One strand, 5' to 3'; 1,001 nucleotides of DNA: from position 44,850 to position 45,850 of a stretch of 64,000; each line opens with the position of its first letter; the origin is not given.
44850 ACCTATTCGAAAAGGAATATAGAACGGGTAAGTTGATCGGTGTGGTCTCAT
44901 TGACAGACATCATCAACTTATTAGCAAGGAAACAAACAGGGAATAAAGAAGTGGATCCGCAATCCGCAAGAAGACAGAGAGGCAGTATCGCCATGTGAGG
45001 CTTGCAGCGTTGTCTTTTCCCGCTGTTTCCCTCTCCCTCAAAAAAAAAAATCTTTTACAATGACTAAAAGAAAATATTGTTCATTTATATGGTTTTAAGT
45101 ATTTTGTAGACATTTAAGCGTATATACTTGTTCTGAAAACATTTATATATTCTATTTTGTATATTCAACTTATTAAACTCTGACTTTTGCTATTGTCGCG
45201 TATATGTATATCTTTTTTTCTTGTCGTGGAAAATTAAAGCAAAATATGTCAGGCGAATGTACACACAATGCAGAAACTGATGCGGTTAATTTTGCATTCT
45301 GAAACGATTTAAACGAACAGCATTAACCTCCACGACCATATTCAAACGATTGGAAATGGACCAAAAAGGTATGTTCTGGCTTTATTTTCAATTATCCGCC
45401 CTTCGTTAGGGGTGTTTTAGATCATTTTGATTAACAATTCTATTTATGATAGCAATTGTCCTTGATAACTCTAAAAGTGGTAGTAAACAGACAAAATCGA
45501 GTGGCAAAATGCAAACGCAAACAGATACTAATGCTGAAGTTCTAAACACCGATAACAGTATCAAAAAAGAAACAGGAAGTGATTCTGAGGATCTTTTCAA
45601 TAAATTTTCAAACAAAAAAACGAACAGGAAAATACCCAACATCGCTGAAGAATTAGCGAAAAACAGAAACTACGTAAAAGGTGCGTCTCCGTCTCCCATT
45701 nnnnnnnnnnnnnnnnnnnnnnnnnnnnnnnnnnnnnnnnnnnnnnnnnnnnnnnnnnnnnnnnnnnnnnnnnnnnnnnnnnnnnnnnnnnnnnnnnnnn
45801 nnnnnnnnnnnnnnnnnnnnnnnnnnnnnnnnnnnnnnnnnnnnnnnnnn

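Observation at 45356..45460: HPC2 has a 13-nt first exon and an 84-nt intron that the ORF track misses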

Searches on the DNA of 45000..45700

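Call 39: search_rna_families(source=window, start=45000, end=45700, threshold=evalue, max_evalue=1)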
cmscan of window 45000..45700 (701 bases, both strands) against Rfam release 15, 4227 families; matches with E-value up to 1: 1.
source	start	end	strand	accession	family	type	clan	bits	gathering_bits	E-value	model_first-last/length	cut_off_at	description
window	45540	45582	-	RF00022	GcvB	Gene;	-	15.9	42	0.52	129-172/204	no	GcvB RNA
